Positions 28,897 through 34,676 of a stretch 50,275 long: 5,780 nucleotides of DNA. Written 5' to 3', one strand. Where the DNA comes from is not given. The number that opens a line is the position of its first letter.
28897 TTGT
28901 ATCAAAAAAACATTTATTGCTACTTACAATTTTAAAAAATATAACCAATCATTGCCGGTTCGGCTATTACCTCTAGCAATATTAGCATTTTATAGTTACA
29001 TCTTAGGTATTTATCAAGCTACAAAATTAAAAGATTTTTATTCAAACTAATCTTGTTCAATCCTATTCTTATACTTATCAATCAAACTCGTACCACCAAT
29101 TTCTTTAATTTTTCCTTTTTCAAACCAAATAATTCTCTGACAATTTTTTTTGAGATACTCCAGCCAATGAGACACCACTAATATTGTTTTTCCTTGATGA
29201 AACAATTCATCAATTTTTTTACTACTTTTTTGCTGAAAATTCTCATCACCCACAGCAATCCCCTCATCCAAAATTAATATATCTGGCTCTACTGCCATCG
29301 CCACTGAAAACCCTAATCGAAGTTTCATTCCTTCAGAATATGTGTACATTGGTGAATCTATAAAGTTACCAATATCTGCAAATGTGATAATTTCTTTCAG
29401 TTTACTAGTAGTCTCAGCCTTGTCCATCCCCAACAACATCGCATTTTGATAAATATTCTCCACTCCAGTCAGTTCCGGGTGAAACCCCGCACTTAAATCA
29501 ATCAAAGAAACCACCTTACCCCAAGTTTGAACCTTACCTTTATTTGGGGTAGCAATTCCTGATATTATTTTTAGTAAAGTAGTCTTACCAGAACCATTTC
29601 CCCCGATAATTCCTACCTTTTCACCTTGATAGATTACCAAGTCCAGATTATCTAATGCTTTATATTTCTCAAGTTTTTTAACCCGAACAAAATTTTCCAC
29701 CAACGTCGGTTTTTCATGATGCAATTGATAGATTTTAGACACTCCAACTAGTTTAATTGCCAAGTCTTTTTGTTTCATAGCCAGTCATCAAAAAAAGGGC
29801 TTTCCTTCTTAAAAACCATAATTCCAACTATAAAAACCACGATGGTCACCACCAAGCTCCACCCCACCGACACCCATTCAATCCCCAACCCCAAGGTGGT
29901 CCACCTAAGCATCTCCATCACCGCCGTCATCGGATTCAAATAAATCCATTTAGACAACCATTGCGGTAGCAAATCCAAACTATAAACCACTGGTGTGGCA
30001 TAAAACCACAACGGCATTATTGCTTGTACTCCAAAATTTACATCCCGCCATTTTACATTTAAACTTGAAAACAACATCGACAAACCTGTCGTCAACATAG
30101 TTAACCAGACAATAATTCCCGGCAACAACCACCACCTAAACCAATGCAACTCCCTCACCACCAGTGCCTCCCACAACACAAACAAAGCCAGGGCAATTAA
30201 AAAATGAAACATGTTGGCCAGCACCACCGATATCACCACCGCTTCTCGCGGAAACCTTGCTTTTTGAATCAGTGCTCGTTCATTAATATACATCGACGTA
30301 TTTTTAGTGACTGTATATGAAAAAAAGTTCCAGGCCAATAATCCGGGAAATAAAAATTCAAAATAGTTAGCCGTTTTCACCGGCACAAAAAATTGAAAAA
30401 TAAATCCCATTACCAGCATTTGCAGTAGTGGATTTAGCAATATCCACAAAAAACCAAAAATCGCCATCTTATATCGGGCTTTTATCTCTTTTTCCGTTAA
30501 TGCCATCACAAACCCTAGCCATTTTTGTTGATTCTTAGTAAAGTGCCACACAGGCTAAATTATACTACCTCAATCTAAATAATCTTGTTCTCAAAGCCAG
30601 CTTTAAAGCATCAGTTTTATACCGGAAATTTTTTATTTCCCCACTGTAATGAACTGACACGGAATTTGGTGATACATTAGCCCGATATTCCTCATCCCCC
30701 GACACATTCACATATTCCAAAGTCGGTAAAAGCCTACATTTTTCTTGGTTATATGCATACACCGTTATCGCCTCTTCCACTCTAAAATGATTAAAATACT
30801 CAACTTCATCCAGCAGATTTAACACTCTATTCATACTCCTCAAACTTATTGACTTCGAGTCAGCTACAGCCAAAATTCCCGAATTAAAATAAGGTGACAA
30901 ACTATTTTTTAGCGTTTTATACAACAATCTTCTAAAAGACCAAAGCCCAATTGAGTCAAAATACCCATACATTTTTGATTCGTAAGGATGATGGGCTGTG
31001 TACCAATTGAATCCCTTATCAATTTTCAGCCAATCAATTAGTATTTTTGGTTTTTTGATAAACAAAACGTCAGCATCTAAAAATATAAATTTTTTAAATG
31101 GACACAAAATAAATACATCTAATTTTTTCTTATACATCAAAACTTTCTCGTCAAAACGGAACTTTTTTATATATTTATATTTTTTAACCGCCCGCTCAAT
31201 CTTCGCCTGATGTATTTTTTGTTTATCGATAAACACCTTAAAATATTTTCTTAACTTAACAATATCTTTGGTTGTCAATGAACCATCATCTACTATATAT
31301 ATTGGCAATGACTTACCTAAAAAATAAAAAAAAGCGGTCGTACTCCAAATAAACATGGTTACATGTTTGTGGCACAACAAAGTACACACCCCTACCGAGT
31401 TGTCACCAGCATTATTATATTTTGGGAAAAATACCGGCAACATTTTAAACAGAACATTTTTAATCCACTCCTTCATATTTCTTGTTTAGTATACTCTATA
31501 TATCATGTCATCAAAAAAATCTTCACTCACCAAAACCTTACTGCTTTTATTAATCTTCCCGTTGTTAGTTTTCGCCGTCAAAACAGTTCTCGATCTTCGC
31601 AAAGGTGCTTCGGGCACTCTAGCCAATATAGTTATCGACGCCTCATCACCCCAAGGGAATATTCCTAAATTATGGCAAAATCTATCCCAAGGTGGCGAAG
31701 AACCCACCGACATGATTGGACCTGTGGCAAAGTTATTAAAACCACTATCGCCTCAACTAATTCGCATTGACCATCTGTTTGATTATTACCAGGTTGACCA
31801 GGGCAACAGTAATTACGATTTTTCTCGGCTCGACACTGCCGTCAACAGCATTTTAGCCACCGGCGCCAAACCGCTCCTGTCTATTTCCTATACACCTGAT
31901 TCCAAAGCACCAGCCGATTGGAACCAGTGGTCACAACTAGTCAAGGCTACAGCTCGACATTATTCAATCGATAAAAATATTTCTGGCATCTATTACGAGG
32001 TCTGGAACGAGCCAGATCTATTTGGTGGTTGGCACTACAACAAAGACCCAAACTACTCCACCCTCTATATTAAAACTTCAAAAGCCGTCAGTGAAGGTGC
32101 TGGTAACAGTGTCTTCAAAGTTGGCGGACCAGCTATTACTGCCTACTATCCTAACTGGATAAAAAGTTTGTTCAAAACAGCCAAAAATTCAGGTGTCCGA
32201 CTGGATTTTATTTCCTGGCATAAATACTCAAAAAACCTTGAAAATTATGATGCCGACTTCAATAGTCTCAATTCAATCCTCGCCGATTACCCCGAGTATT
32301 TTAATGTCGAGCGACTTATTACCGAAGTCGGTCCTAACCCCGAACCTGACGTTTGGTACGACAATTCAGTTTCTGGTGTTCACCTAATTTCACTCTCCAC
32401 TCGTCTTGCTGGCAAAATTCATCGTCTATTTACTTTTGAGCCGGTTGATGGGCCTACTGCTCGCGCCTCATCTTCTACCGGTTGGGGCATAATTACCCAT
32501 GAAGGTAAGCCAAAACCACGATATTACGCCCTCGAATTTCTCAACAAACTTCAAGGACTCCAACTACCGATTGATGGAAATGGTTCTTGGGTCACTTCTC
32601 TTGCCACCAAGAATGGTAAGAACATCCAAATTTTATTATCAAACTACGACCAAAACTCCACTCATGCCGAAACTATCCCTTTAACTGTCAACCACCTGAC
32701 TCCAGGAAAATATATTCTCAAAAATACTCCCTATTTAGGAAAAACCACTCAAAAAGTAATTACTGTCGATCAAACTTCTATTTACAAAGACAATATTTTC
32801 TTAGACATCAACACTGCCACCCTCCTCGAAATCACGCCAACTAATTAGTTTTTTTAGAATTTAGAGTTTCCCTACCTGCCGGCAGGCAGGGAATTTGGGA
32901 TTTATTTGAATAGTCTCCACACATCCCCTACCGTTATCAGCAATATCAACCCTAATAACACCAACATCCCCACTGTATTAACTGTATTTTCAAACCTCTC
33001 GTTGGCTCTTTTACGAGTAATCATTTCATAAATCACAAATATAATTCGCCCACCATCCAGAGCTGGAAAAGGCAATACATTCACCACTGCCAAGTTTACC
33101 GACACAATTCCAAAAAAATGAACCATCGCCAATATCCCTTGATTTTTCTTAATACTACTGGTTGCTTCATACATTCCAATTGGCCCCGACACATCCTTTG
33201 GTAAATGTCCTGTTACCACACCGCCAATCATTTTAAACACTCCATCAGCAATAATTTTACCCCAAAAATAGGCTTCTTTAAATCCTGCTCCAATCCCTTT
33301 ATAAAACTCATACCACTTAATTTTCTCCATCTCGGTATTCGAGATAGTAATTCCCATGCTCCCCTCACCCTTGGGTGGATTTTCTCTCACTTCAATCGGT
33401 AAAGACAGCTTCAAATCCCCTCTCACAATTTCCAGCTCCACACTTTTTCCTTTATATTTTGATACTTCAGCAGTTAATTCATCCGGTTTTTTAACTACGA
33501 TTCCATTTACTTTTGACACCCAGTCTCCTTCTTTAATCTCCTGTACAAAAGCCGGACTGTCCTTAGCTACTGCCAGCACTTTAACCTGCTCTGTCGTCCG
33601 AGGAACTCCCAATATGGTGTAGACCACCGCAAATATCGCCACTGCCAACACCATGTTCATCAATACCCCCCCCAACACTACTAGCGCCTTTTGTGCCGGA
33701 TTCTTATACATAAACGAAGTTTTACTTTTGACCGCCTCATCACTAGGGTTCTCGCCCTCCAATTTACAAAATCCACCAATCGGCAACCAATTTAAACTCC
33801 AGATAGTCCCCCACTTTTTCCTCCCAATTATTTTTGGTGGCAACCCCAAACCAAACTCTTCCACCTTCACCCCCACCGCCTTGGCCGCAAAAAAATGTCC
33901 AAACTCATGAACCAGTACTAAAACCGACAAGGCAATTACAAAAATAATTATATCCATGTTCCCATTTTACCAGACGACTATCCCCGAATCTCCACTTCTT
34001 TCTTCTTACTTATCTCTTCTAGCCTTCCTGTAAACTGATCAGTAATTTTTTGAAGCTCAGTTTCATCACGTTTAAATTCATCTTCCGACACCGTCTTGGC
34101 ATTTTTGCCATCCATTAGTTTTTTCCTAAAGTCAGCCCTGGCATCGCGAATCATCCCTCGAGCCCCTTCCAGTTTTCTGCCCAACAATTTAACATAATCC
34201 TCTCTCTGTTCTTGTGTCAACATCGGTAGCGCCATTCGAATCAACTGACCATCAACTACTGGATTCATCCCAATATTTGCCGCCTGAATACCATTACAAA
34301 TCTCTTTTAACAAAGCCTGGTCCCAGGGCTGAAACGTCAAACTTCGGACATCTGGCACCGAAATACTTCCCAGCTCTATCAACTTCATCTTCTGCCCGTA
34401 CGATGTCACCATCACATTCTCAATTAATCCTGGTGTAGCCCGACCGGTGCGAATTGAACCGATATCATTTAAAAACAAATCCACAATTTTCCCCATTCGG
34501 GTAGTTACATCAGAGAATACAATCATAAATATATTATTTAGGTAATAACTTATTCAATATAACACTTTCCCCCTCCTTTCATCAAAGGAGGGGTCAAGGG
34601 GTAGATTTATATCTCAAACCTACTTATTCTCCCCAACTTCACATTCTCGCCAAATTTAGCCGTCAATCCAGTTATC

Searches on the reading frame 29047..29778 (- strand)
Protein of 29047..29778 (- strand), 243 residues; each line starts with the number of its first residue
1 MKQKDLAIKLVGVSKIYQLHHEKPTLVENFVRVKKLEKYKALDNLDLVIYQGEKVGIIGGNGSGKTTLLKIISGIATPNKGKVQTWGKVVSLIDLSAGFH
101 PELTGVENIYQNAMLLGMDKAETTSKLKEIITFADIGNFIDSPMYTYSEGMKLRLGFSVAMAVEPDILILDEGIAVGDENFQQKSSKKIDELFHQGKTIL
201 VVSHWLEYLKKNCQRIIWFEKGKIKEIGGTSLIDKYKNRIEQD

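Call 11: search_protein_families(library=pfam, proteins=[window:29047-29778:-], max_evalue=0.001)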
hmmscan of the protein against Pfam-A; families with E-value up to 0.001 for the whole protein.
window:29047-29778:- (243 aa): 2 families
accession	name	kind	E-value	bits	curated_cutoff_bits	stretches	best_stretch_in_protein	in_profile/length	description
PF00005.33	ABC_tran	-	1.4e-23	84.5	25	1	42-173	1-135/137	ABC transporter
PF13304.12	AAA_21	-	7.8e-05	23.3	27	1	56-77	3-24/304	AAA domain, putative AbiEii toxin, Type IV TA system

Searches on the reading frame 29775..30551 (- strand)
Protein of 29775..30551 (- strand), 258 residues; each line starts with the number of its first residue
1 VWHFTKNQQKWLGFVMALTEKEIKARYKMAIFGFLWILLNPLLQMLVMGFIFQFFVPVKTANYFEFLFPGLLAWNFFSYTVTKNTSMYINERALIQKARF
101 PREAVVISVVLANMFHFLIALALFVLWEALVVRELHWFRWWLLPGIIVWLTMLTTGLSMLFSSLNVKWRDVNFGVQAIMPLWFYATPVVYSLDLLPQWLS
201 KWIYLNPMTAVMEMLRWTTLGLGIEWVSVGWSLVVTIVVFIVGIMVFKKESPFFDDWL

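Call 11: search_protein_families(library=pfam, proteins=[window:29775-30551:-], max_evalue=0.001)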
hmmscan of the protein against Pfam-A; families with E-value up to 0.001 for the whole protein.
window:29775-30551:- (258 aa): 2 families
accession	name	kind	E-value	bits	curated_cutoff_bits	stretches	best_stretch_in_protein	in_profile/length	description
PF01061.29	ABC2_membrane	-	4.6e-15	56.1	26.9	1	15-218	3-209/211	ABC-2 type transporter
PF12698.13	ABC2_membrane_3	-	1.2e-07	31.7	31.6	1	59-244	156-342/347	ABC-2 family transporter protein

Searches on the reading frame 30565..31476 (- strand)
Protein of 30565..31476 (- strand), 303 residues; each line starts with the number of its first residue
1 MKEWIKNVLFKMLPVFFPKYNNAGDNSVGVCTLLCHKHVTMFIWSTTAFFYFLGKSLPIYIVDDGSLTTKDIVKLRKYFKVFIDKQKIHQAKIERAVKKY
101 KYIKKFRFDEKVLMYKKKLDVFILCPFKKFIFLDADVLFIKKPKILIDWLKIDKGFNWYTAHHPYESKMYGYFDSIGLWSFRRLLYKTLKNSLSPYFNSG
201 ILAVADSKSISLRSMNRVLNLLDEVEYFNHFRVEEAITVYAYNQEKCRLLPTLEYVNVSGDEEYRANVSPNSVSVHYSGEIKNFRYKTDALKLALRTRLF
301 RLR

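Call 11: search_protein_families(library=pfam, proteins=[window:30565-31476:-], max_evalue=0.001)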
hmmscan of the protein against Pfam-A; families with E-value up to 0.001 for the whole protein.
window:30565-31476:- (303 aa): 1 family
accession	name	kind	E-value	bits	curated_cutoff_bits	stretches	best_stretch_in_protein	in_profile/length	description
PF11051.14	Mannosyl_trans3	-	2.7e-05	24.1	22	1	53-146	26-112/273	Mannosyltransferase putative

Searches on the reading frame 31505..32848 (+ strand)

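Call 11: search_protein_families(library=pfam, proteins=[window:31505-32848:+], max_evalue=0.001)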
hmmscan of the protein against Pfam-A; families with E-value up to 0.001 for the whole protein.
window:31505-32848:+ (447 aa): 2 families
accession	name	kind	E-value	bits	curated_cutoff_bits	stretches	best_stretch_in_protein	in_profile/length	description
PF01229.23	Glyco_hydro_39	-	4.6e-24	85.5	26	1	99-395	69-406/472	Glycosyl hydrolases family 39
PF11790.14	Glyco_hydro_cc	-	6.3e-05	23.1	21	1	166-278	71-174/237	Glycosyl hydrolase catalytic core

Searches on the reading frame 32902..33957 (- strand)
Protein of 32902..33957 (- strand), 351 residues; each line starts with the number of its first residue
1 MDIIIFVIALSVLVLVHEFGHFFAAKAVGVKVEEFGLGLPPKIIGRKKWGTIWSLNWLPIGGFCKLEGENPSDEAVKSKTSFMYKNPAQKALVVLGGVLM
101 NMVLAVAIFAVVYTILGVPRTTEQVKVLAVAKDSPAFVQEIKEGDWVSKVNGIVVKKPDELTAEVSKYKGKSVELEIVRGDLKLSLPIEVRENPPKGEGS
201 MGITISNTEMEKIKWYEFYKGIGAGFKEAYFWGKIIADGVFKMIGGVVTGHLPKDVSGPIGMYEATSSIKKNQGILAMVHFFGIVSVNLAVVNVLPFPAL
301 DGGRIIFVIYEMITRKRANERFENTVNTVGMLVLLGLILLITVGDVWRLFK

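Call 11: search_protein_families(library=pfam, proteins=[window:32902-33957:-], max_evalue=0.001)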
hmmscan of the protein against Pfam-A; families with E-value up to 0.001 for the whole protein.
window:32902-33957:- (351 aa): 3 families
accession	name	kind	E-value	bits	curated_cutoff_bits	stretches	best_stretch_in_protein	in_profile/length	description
PF02163.28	Peptidase_M50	-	3.7e-56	190.4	27.2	1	6-336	2-220/221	Peptidase family M50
PF13180.12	PDZ_2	-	6.5e-08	33.2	27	1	121-190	10-80/80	PDZ domain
PF17820.7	PDZ_6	-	5.9e-05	23.2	27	1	127-179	2-54/54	PDZ domain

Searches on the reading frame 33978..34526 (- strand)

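Call 11: search_protein_families(library=pfam, proteins=[window:33978-34526:-], max_evalue=0.001)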
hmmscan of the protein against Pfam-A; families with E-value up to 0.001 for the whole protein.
window:33978-34526:- (182 aa): 1 family
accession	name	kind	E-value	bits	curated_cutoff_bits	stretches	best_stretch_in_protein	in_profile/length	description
PF01765.24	RRF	-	1.5e-48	165.2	29.7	1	20-180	3-163/164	Ribosome recycling factor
